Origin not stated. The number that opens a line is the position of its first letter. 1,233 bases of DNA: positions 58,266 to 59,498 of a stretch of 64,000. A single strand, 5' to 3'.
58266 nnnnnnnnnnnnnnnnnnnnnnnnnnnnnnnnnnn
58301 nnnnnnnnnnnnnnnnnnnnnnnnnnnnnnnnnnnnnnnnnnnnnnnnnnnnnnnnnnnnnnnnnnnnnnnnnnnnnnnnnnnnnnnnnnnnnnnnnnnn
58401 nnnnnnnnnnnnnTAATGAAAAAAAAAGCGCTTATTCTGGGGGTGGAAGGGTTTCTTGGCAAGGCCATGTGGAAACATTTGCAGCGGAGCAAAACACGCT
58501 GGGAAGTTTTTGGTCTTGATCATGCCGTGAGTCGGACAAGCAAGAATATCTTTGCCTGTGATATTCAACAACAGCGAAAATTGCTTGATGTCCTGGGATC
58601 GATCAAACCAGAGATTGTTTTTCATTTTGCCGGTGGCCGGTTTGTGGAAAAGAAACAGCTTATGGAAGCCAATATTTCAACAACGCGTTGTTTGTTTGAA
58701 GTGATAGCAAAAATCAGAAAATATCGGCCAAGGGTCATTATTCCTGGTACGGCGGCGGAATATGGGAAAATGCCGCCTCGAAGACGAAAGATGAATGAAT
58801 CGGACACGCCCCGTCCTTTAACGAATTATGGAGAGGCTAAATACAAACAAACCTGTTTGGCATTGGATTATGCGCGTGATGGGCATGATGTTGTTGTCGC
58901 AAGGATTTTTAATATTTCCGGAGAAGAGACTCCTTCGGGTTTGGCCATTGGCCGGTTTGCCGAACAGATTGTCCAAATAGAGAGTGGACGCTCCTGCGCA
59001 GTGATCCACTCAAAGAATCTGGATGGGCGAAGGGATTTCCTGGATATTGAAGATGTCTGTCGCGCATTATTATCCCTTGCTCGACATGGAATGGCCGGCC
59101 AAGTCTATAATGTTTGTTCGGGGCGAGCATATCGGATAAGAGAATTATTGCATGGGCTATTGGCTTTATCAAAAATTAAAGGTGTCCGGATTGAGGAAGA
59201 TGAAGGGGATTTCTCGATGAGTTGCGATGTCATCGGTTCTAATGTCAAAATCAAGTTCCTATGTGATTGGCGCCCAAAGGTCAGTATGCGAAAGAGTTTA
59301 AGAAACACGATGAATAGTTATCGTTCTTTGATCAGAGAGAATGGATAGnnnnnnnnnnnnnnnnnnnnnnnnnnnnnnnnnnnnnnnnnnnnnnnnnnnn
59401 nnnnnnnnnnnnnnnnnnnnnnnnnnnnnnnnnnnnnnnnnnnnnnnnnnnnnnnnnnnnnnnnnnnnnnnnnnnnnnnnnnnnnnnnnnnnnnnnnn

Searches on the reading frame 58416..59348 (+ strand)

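Call 20: search_protein_families(library=pfam, proteins=[window:58416-59348:+], max_evalue=0.001)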
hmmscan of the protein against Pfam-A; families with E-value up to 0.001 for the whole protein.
window:58416-59348:+ (310 aa): 4 families
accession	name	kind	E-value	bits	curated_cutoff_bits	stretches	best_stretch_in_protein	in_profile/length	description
PF01370.27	Epimerase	-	1.6e-34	119.9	20.9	1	5-234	1-240/240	NAD dependent epimerase/dehydratase family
PF16363.11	GDP_Man_Dehyd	-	8.4e-23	81.8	27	1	6-292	1-326/332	GDP-mannose 4,6 dehydratase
PF04321.23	RmlD_sub_bind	-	0.0001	21.9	27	1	4-145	2-132/287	RmlD substrate binding domain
PF02719.21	Polysacc_synt_2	-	0.00018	21.2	20.2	0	157-255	161-250/293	Polysaccharide biosynthesis protein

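Call 52: search_protein_families(library=ncbifam, proteins=[window:58416-59348:+], max_evalue=1e-10)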
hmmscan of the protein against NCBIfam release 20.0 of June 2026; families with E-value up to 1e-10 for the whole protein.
window:58416-59348:+ (310 aa): 4 families
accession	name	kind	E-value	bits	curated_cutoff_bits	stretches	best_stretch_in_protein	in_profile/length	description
TIGR02197.1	heptose_epim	equivalog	4.6e-15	55.6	274.6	1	6-250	2-258/316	ADP-glyceromanno-heptose 6-epimerase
TIGR01181.1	dTDP_gluc_dehyt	equivalog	8.5e-15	54.6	365.1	1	6-303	3-312/321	dTDP-glucose 4,6-dehydratase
TIGR01179.1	galE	equivalog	1.5e-14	53.6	262.3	1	6-292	3-315/332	UDP-glucose 4-epimerase GalE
NF008872.0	PRK11908.1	equivalog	1.5e-11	44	294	0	3-251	2-270/349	bifunctional UDP-4-keto-pentose/UDP-xylose synthase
